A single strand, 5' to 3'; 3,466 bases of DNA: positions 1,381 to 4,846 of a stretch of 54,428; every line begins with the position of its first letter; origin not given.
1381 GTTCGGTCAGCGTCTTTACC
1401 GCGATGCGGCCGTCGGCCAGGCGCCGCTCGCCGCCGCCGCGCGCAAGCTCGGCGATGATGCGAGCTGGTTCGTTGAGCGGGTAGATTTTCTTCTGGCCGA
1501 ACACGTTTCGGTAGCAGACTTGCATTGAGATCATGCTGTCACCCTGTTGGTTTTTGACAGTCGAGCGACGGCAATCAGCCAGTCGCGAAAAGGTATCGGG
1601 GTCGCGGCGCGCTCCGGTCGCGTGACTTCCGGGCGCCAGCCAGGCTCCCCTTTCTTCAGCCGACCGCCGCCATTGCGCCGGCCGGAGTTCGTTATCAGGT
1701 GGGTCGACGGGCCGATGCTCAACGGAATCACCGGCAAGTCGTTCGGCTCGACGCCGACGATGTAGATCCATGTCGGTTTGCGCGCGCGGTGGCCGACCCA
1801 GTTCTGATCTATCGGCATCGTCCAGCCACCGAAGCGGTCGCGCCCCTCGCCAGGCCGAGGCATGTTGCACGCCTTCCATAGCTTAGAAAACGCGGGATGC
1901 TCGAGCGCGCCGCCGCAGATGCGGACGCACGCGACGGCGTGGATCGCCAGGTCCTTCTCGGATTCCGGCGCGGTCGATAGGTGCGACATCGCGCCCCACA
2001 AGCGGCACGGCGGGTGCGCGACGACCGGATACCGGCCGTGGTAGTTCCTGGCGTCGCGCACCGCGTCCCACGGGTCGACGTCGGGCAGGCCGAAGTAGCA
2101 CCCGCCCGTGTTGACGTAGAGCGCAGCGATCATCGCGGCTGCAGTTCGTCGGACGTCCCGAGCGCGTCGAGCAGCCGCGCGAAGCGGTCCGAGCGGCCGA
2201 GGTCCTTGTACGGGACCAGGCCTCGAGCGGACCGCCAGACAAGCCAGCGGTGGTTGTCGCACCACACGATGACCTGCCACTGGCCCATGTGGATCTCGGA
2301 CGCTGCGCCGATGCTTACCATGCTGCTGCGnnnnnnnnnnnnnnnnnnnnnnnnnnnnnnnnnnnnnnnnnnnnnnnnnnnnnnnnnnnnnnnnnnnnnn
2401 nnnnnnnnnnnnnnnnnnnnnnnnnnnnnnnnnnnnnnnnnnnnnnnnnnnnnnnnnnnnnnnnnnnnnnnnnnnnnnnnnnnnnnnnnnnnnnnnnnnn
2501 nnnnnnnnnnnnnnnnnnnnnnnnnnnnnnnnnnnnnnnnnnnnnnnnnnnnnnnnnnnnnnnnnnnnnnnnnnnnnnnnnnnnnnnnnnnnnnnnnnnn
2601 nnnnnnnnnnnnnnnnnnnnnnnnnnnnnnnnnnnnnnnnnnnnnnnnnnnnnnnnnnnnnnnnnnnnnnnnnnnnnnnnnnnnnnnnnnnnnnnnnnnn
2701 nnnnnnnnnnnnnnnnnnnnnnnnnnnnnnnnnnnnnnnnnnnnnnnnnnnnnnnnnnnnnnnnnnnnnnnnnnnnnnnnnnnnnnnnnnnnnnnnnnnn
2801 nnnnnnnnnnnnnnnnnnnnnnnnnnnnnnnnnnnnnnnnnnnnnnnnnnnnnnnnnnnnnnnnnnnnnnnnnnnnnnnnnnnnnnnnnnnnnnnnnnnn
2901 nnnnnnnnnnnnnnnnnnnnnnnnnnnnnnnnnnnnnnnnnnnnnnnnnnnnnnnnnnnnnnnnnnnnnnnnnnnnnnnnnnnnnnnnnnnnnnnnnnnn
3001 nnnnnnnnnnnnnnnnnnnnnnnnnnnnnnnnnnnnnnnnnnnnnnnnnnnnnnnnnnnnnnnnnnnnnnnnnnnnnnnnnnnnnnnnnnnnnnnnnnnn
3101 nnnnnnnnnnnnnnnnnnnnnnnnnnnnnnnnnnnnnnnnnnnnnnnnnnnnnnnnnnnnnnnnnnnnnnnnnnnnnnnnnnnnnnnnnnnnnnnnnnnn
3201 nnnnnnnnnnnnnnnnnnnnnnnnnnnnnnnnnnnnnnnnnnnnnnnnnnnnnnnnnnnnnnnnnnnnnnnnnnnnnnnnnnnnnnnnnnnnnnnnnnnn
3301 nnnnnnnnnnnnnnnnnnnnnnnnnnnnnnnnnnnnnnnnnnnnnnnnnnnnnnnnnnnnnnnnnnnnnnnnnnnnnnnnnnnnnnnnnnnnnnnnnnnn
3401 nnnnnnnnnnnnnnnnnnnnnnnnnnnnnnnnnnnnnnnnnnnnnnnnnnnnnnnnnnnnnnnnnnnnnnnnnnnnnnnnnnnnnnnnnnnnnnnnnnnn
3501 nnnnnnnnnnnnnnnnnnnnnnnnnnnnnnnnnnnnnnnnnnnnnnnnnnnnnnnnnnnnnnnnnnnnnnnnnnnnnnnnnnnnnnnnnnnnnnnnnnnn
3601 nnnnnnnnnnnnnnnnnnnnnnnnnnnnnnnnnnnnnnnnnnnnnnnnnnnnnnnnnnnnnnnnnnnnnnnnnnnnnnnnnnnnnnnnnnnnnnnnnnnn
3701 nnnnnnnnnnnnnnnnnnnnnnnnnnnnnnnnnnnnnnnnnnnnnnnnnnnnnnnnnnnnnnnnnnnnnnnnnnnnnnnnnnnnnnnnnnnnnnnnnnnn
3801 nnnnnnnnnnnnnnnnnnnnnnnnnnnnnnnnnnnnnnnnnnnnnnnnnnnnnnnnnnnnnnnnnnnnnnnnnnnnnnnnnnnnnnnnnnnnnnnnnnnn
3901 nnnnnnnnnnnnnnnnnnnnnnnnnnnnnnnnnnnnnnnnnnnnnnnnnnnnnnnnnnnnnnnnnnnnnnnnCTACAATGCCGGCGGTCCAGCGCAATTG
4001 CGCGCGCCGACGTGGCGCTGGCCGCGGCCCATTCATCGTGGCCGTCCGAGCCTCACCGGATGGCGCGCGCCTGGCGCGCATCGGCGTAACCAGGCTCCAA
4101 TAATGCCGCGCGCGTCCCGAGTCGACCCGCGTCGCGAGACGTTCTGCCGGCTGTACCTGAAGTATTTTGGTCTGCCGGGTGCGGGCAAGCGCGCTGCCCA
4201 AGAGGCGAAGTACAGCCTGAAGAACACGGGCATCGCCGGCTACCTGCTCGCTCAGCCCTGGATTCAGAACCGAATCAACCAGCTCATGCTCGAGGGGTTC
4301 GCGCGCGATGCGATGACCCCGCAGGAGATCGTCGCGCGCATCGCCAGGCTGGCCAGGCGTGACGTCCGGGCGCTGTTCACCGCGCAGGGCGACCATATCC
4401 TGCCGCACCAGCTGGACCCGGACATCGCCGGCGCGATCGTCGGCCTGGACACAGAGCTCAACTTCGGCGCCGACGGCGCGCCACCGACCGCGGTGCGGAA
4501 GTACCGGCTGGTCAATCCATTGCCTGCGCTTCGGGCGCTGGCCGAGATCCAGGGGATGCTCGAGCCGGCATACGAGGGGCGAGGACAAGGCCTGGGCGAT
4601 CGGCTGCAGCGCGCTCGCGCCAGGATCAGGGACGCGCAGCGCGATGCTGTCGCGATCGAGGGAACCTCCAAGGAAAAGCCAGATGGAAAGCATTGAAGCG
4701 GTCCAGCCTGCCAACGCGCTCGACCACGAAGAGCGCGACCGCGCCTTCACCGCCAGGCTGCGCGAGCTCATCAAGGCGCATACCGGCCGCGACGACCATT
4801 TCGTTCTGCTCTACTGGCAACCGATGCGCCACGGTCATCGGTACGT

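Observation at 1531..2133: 200-aa protein carrying the C5-cytosine-methyltransferase motif order in a drastically shortened frame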

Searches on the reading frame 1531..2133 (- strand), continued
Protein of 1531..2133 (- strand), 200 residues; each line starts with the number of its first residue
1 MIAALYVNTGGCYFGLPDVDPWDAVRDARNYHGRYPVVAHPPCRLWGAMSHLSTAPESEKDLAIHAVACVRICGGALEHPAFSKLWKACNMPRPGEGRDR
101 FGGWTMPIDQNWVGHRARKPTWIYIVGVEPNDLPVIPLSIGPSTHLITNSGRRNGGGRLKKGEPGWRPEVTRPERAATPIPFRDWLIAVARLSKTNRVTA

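Call 90: list_cluster_members(proteins=[P0104, P0022, P0051, P0079, P0080, P0028, P0043, P0025, P0119, P0001])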
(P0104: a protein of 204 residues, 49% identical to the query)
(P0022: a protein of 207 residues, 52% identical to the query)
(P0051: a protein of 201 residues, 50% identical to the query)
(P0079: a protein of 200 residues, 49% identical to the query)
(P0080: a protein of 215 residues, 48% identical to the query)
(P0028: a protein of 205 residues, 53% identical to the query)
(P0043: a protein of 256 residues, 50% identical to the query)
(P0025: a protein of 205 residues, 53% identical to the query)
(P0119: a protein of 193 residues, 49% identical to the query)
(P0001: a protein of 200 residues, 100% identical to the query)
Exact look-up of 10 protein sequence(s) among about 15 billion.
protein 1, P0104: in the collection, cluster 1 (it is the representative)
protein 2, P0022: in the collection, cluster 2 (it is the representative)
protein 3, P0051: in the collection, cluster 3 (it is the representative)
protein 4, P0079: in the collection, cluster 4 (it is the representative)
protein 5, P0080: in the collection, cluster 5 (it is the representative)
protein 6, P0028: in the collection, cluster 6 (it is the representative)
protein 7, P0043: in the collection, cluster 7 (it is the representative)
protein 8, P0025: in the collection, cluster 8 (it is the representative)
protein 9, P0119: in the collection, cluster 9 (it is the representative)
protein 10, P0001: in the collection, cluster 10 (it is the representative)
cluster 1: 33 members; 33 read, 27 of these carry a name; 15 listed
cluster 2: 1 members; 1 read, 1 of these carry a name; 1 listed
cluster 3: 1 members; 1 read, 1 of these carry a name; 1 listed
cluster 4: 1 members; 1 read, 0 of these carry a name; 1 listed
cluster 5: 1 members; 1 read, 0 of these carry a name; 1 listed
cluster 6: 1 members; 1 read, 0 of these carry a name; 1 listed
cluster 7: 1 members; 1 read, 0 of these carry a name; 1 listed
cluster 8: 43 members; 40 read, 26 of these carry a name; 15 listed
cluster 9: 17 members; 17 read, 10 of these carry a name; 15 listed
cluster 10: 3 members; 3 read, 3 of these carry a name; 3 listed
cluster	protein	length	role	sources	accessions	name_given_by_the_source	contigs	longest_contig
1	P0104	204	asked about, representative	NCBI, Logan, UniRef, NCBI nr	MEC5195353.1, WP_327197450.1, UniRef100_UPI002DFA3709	hypothetical protein GGR75_001829 [Xanthomonas campestris] | hypothetical protein n=1 Tax=Xanthomonas campestris TaxID=339 RepID=UPI002DFA3709 | hypothetical protein [Xanthomonas campestris]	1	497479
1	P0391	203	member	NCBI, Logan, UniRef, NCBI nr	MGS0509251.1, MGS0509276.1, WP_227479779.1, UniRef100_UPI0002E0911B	hypothetical protein [Xanthomonas vasicola] | hypothetical protein n=1 Tax=Xanthomonas TaxID=338 RepID=UPI0002E0911B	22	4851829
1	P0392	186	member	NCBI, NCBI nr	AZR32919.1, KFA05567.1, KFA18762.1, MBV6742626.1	hypothetical protein DEG02_011450 [Xanthomonas vasicola] | hypothetical protein KWO_011000 [Xanthomonas vasicola pv. musacearum NCPPB 4379]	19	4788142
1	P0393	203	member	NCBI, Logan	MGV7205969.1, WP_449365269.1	hypothetical protein [Xanthomonas citri]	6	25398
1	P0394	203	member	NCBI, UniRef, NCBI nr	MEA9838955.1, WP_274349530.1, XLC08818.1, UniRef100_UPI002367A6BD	hypothetical protein [Xanthomonas campestris] | hypothetical protein n=1 Tax=Xanthomonas campestris TaxID=339 RepID=UPI002367A6BD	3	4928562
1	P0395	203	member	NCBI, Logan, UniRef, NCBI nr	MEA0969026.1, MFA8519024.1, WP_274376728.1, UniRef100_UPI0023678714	hypothetical protein QYZ35_16395 [Xanthomonas campestris pv. campestris] | hypothetical protein n=1 Tax=Xanthomonas campestris TaxID=339 RepID=UPI0023678714 | hypothetical protein [Xanthomonas campestris]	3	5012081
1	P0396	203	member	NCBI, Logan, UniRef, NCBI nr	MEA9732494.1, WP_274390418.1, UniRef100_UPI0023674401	hypothetical protein [Xanthomonas campestris] | hypothetical protein n=1 Tax=Xanthomonas campestris TaxID=339 RepID=UPI0023674401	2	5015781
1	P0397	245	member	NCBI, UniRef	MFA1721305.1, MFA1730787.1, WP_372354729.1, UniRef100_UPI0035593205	hypothetical protein [Xanthomonas campestris] | hypothetical protein n=1 Tax=Xanthomonas campestris TaxID=339 RepID=UPI0035593205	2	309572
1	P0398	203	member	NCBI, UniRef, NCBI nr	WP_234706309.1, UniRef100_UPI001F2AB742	hypothetical protein [Xanthomonas citri] | hypothetical protein n=1 Tax=Xanthomonas citri TaxID=346 RepID=UPI001F2AB742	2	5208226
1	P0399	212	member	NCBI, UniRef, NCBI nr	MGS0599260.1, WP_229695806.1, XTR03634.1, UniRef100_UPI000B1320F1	hypothetical protein ACQR5U_11160 [Xanthomonas oryzae pv. oryzicola] | hypothetical protein n=1 Tax=Xanthomonas oryzae TaxID=347 RepID=UPI000B1320F1 | hypothetical protein [Xanthomonas oryzae]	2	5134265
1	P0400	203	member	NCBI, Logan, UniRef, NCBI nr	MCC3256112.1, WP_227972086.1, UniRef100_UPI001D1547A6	hypothetical protein [Xanthomonas campestris] | hypothetical protein n=1 Tax=Xanthomonas campestris TaxID=339 RepID=UPI001D1547A6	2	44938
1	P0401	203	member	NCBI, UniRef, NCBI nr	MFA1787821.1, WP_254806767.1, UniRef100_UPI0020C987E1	hypothetical protein [Xanthomonas campestris] | hypothetical protein n=1 Tax=Xanthomonas campestris TaxID=339 RepID=UPI0020C987E1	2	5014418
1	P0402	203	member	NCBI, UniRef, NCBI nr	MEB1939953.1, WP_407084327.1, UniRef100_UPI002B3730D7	hypothetical protein [Xanthomonas campestris] | hypothetical protein n=1 Tax=Xanthomonas campestris TaxID=339 RepID=UPI002B3730D7 | hypothetical protein [Xanthomonas campestris pv. campestris]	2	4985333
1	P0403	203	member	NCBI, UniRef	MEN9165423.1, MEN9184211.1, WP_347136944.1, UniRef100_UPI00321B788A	hypothetical protein WH163_21980 [Xanthomonas vesicatoria] | hypothetical protein n=1 Tax=Xanthomonas vesicatoria TaxID=56460 RepID=UPI00321B788A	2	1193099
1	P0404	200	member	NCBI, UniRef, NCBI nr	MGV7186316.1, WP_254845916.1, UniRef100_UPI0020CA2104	hypothetical protein [Xanthomonas axonopodis] | hypothetical protein n=1 Tax=Xanthomonas axonopodis TaxID=53413 RepID=UPI0020CA2104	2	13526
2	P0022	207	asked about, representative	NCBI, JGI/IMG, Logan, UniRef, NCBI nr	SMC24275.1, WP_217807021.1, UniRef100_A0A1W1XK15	hypothetical protein SAMN02745857_01805 [Andreprevotia lacus DSM 23236] | hypothetical protein | Uncharacterized protein n=1 Tax=Andreprevotia lacus DSM 23236 TaxID=1121001 ...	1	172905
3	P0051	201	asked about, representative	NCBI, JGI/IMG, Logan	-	hypothetical protein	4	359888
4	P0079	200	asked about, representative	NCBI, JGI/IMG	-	-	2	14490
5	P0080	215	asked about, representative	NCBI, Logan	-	-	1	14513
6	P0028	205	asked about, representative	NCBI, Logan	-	-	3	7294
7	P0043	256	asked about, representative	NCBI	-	-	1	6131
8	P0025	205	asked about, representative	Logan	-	-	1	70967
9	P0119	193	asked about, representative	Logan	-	-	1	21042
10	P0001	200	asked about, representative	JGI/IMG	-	hypothetical protein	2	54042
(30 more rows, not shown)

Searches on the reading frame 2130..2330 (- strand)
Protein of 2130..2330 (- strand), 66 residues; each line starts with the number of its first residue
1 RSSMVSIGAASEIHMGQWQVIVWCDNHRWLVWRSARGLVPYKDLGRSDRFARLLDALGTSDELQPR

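Call 15: search_protein_families(library=pfam, proteins=[window:2130-2330:-], max_evalue=0.01)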
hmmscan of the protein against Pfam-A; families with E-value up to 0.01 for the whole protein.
window:2130-2330:- (66 aa): 0 families

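Call 16: search_protein_families(library=phrogs, proteins=[window:2130-2330:-], max_evalue=0.001)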
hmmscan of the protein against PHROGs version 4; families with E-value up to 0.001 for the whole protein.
window:2130-2330:- (66 aa): 0 families

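Call 63: search_protein_families(library=padloc, proteins=[window:2130-2330:-], max_evalue=0.01)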
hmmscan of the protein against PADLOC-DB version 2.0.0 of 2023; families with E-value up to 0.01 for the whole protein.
window:2130-2330:- (66 aa): 0 families

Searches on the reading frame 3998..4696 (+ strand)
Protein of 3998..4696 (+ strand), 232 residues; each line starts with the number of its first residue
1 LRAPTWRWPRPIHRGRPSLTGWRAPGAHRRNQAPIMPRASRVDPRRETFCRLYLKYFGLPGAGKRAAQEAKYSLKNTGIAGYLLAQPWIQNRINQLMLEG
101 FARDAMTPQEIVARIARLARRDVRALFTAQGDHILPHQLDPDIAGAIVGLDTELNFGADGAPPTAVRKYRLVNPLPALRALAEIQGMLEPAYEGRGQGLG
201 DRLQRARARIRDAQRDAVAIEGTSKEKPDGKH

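Call 15: search_protein_families(library=pfam, proteins=[window:3998-4696:+], max_evalue=0.01)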
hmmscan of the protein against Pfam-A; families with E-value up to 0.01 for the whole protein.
window:3998-4696:+ (232 aa): 1 family
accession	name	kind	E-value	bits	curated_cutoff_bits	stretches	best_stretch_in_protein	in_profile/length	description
PF03592.21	Terminase_2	-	4.4e-09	37.5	26.1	1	45-182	4-125/141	Terminase small subunit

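Call 16: search_protein_families(library=phrogs, proteins=[window:3998-4696:+], max_evalue=0.001)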
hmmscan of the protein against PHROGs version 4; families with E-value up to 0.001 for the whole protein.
window:3998-4696:+ (232 aa): 1 family
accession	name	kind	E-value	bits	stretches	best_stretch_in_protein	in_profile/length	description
phrog_51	-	head and packaging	5.8e-11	43.6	1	40-216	87-241/261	terminase small subunit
